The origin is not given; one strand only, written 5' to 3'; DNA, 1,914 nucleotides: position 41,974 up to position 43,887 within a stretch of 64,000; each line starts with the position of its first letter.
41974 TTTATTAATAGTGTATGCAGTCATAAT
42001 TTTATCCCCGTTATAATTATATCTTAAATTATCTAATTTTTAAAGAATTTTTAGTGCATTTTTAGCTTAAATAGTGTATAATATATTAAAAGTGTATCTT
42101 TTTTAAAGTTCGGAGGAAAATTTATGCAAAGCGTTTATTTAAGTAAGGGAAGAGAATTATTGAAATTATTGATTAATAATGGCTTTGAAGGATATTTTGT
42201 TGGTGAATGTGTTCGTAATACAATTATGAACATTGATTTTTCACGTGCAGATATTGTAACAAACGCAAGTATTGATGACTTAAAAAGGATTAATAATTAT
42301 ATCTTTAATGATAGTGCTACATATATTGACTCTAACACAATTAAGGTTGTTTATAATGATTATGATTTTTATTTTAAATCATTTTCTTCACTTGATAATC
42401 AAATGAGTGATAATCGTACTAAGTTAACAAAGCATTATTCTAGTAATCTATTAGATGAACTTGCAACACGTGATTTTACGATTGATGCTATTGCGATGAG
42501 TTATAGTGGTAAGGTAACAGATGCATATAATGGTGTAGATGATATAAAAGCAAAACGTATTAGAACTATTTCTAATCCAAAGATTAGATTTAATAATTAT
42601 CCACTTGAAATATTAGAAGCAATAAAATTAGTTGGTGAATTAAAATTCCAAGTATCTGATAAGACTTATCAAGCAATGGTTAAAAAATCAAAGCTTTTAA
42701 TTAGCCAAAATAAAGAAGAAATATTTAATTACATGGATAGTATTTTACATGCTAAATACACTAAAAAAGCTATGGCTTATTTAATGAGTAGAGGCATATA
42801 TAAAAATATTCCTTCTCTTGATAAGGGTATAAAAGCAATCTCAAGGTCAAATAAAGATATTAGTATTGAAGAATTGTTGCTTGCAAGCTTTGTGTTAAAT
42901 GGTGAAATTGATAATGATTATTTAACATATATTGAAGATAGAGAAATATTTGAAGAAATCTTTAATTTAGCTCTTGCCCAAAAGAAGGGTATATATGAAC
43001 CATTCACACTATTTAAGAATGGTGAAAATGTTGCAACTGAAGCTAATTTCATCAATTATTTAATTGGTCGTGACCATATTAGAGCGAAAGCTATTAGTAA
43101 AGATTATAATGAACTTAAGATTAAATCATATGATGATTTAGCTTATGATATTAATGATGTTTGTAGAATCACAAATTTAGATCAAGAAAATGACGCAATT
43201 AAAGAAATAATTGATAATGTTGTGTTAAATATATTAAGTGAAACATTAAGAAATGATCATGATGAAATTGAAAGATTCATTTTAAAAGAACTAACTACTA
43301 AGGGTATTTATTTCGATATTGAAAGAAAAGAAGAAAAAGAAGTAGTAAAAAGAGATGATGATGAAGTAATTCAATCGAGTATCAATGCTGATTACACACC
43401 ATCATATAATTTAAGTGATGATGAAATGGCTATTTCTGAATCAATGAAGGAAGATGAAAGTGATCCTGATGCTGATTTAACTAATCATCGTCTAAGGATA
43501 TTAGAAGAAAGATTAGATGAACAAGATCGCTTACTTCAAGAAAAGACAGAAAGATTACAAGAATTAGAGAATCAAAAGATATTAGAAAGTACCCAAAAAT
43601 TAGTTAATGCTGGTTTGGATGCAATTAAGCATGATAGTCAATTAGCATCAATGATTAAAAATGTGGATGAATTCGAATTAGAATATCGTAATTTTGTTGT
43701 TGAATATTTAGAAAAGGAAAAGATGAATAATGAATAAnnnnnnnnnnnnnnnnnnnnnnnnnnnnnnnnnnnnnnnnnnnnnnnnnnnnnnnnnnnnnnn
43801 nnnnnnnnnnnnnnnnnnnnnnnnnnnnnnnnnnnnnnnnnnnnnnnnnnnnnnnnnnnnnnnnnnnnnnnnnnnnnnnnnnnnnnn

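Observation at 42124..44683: Catalytically degenerate CCA-enzyme paralog translationally coupled to the 3'-5' exoribonuclease gene yhaM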

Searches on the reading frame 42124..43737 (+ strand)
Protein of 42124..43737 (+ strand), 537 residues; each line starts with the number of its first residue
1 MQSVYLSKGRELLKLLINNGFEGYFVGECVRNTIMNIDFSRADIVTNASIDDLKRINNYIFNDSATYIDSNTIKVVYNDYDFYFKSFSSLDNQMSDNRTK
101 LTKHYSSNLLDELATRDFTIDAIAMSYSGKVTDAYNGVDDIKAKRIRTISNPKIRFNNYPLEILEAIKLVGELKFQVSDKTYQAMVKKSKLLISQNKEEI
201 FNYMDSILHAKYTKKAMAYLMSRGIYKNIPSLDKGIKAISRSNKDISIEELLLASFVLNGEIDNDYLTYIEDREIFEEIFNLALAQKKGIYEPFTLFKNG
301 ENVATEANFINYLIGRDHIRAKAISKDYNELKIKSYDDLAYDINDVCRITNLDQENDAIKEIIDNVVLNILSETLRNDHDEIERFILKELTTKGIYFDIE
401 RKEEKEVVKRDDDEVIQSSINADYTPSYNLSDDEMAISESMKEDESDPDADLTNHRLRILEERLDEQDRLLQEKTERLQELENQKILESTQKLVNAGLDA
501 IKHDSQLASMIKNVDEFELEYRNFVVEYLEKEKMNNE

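Call 3: search_protein_families(library=pfam, proteins=[window:42124-43737:+], max_evalue=0.1)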
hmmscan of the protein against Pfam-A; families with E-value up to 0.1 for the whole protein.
window:42124-43737:+ (537 aa): 3 families
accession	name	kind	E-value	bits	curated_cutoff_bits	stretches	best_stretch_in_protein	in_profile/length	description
PF01743.26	PolyA_pol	-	1.4e-15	58.2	23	1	24-147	2-126/126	Poly A polymerase head domain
PF13735.12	tRNA_NucTran2_2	-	0.00013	22.4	27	1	288-385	53-148/149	tRNA nucleotidyltransferase domain 2 putative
PF12627.12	PolyA_pol_RNAbd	-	0.00037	20.6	22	1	175-233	2-61/64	Probable RNA and SrmB- binding site of polymerase A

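Call 4: search_protein_families(library=ncbifam, proteins=[window:42124-43737:+], max_evalue=0.1)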
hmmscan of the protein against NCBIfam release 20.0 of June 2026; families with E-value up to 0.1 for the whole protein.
window:42124-43737:+ (537 aa): 9 families
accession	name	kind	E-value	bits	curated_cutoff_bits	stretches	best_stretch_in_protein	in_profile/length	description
NF009814.0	PRK13299.1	equivalog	2e-49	168.7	290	1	6-389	6-393/396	CCA tRNA nucleotidyltransferase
TIGR02692.1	tRNA_CCA_actino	equivalog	2.1e-21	76.2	438.8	1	11-229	18-239/466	CCA tRNA nucleotidyltransferase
TIGR01942.1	pcnB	subfamily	2.2e-19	69.6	305.65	1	12-228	21-236/425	polynucleotide adenylyltransferase PcnB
NF008634.1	PRK11623.1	equivalog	9e-12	44.3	702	1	15-228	55-278/469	polynucleotide adenylyltransferase PcnB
NF008137.0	PRK10885.1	equivalog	1.5e-11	43.8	451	1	108-187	83-162/409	multifunctional CCA addition/repair protein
NF009813.0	PRK13298.1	equivalog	3.3e-10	39.4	606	1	86-202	59-179/417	tRNA CCA-pyrophosphorylase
NF009812.0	PRK13297.1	equivalog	0.00011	21.4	624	1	109-169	95-152/364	tRNA CCA-pyrophosphorylase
NF003067.0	PRK03988.1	equivalog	0.023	14.6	129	1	325-399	4-77/138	translation initiation factor IF-2 subunit beta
NF001246.0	PRK00218.1-2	equivalog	0.028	14.1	181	1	420-504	51-138/207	high frequency lysogenization protein HflD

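Call 5: search_solved_structures(query=window:42124-43737:+, max_evalue=0.001, show_alignments=3)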
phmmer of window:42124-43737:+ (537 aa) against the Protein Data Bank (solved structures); distinct sequences matched with E-value up to 0.001: 10.
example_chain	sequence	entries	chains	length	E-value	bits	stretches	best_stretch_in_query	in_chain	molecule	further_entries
1miv_A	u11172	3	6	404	6.8e-21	78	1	12-233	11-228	tRNA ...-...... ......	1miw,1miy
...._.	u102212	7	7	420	7.8e-20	74.5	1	15-226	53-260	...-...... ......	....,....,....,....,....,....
7otr_A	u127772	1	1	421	7.8e-20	74.4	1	15-226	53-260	CCA-adding protein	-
3aqk_A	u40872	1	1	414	1.5e-08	37.2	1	16-221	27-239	Poly(A) polymerase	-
3aqm_A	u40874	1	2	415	1.5e-08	37.2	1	16-221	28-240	Poly(A) polymerase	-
3aql_A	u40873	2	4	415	1.5e-08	37.2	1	16-221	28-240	Poly(A) polymerase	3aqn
4x4w_A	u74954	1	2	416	5e-06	28.9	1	4-214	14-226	CCA tRNA nucleotidyltransferase 1, mitochondrial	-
1ou5_A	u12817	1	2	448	6e-06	28.7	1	5-214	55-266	tRNA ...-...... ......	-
8cbm_E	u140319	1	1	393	1e-05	27.9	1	103-214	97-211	CCA tRNA nucleotidyltransferase 1, mitochondrial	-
9kma_A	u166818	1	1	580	0.0005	22.3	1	92-228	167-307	Polynucleotide adenylyltransferase family protein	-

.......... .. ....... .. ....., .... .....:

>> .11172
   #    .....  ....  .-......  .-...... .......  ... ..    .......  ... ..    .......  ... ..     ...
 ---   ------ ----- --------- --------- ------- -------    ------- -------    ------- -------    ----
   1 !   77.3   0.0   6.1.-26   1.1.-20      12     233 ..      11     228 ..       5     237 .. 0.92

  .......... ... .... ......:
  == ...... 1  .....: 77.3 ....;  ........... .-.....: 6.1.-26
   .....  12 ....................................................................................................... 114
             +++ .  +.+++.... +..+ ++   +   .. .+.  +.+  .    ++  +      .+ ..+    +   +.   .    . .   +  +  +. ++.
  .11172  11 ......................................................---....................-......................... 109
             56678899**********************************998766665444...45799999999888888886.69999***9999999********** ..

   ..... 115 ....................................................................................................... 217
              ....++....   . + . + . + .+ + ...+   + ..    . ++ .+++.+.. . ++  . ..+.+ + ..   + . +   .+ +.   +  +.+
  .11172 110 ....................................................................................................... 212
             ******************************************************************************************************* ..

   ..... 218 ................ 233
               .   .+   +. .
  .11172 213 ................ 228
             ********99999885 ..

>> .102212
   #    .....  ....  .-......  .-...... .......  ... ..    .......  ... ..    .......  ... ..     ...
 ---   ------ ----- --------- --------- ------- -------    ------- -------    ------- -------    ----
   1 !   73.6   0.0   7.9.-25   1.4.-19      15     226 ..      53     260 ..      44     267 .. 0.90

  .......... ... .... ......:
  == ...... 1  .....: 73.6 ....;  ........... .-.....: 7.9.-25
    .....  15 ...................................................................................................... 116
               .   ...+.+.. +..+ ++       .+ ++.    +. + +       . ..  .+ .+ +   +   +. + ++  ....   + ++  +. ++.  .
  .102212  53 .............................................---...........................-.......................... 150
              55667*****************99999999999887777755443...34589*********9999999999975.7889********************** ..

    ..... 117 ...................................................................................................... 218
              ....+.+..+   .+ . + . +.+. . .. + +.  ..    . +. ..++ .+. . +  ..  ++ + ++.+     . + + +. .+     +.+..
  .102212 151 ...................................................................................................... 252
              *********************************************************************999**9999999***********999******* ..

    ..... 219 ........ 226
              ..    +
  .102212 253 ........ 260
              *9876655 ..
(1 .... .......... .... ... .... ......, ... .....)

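Call 6: find_homologous_proteins(query=window:42124-43737:+)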
Query window:42124-43737:+ (537 aa): 379 proteins with E <= 0.001 among 8000 candidates; the best 120 are listed.
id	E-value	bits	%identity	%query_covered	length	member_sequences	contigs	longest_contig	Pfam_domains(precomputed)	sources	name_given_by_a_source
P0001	0.0e+0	1129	99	100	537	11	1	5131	PF01743.27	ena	-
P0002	0.0e+0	1045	90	100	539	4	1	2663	PF01743.27,PF12627.13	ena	-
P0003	2.6e-297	1004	86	100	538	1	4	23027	PF01743.27,PF12627.13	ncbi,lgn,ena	-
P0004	4.8e-230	783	69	99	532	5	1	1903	PF01743.27,PF12627.13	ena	-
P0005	2.5e-229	780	68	100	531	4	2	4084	PF01743.27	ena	-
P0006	3.7e-228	776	69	99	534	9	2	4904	PF01743.27,PF12627.13,PF13735.13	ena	-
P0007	1.3e-227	775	68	100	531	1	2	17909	PF01743.27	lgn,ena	-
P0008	8.7e-227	772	67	100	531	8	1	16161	PF01743.27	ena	-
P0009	1.3e-155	537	93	50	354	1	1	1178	PF01743.27,PF03816.20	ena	-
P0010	1.2e-145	504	49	100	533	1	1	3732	PF01743.27,PF13735.13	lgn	-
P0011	1.4e-141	491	48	100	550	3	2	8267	PF01743.27,PF13735.13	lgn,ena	-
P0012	3.9e-141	489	47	96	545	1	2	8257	PF01743.27,PF13735.13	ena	-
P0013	1.1e-140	488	47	96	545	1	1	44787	PF01743.27,PF13735.13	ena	-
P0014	1.2e-140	488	47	100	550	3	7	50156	PF01743.27,PF13735.13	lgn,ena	-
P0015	1.5e-140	487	46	97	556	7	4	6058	PF01743.27,PF13735.13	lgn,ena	-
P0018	1.4e-133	465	46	100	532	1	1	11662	PF01743.27,PF13735.13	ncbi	-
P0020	6.8e-96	340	37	100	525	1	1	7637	PF01743.27,PF12627.13,PF13735.13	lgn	-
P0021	2.0e-90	322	38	98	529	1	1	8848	PF01743.27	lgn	-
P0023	1.1e-34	138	27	68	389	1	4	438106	PF01743.27,PF12627.13,PF13735.13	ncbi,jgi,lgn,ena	-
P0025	4.4e-30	123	29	71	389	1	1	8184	PF01743.27,PF12627.13,PF13735.13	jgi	jgi:tRNA nucleotidyltransferase (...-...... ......)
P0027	2.3e-23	101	34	31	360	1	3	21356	PF01743.27,PF12627.13,PF13735.13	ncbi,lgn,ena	-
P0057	2.0e-17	81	28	70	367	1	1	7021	PF01743.27,PF12627.13,PF13735.13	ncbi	-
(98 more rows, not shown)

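Call 10: find_encoding_contigs(protein=window:42124-43737:+, flank=10000, max_places=6)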
Protein window:42124-43737:+ (537 aa): no gene with exactly this product is on record in the collection.

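Call 11: find_encoding_contigs(protein=P0003, flank=10000, max_places=4)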
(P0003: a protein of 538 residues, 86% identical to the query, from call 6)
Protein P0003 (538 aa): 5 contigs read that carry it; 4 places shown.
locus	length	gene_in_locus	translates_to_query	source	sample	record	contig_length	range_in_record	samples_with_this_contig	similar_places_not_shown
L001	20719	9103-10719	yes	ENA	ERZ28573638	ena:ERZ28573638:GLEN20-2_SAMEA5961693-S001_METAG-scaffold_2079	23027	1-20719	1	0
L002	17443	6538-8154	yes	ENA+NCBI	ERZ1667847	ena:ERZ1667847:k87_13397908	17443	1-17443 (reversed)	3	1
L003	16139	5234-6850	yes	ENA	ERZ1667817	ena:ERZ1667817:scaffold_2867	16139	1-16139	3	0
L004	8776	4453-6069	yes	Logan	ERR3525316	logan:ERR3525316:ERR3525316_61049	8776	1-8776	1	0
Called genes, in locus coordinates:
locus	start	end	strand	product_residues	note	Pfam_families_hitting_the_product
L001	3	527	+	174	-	?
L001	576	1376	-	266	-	-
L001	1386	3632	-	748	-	PF16656:Pur_ac_phosph_N, PF00149:Metallophos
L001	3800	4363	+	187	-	PF00293:NUDIX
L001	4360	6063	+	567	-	PF01432:Peptidase_M3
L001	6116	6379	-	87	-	-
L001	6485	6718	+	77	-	PF06612:DUF1146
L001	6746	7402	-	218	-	-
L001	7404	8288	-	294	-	-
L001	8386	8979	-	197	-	PF01205:Impact_N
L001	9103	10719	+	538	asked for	PF01743:PolyA_pol, PF12627:PolyA_pol_RNAbd (faint)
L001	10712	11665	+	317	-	PF01336:tRNA_anti-codon, PF01966:HD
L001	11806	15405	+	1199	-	-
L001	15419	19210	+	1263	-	-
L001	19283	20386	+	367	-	PF00144:Beta-lactamase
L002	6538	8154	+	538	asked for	PF01743:PolyA_pol, PF12627:PolyA_pol_RNAbd (faint)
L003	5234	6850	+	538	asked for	PF01743:PolyA_pol, PF12627:PolyA_pol_RNAbd (faint)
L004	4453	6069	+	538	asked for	PF01743:PolyA_pol, PF12627:PolyA_pol_RNAbd (faint)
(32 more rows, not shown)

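Call 12: find_encoding_contigs(protein=P0014, flank=10000, max_places=4)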
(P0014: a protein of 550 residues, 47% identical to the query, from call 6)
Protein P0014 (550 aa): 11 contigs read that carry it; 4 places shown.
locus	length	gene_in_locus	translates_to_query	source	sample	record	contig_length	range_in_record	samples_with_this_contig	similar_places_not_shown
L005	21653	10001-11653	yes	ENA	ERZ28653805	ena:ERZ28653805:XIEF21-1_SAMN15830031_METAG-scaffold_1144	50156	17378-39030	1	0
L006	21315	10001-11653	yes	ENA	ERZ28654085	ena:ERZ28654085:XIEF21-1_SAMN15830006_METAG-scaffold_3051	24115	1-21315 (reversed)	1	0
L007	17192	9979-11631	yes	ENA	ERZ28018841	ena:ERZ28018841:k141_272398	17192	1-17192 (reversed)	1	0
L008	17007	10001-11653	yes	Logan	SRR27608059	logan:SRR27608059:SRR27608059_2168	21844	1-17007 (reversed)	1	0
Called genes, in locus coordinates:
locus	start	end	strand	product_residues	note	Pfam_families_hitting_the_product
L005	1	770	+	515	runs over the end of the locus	PF13396:PLDc_N, PF13091:PLDc_2, PF00614:PLDc (weak), PF13091:PLDc_2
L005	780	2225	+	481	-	PF13450:NAD_binding_8 (weak)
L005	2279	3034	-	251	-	-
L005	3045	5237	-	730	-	PF00041:fn3 (faint), PF16656:Pur_ac_phosph_N, PF00149:Metallophos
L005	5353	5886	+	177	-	PF00293:NUDIX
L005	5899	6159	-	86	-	-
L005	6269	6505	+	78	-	PF06612:DUF1146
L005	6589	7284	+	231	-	PF01551:Peptidase_M23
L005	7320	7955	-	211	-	-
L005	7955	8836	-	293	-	-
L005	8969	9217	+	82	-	PF12116:SpoIIID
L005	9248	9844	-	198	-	PF01205:Impact_N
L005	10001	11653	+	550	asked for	PF01743:PolyA_pol, PF13735:tRNA_NucTran2_2 (weak)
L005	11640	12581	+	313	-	PF01336:tRNA_anti-codon, PF01966:HD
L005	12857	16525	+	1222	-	-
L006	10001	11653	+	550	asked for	PF01743:PolyA_pol, PF13735:tRNA_NucTran2_2 (weak)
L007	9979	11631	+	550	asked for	PF01743:PolyA_pol, PF13735:tRNA_NucTran2_2 (weak)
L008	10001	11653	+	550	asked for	PF01743:PolyA_pol, PF13735:tRNA_NucTran2_2 (weak)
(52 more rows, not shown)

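Call 14: find_encoding_contigs(protein=P0021, flank=6000, max_places=2)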
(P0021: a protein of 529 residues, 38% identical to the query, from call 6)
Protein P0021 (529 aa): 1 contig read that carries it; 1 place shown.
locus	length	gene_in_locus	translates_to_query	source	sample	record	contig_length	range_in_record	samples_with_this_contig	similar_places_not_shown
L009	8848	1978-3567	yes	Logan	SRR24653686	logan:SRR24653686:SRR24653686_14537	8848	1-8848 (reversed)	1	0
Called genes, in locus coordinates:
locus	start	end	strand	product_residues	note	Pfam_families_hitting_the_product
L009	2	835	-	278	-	?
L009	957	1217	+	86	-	PF12116:SpoIIID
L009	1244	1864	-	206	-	PF01205:Impact_N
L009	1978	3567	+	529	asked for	PF01743:PolyA_pol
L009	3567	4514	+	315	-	PF01966:HD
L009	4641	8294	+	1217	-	-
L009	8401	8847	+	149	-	?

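Call 15: find_encoding_contigs(protein=P0020, flank=6000, max_places=2)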
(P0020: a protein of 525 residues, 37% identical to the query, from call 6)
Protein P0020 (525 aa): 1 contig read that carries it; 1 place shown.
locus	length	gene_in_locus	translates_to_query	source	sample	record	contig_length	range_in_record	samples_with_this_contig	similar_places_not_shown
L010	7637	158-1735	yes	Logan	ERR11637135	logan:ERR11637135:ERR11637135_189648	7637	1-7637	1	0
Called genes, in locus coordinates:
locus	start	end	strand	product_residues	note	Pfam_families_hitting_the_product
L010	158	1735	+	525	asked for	PF01743:PolyA_pol, PF12627:PolyA_pol_RNAbd (weak), PF13735:tRNA_NucTran2_2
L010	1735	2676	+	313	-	PF01336:tRNA_anti-codon, PF01966:HD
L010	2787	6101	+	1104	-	-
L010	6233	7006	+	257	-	PF00753:Lactamase_B, PF23023:Anti-Pycsar_Apyc1, PF12706:Lactamase_B_2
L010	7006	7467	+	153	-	PF02590:SPOUT_MTase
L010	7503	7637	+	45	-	?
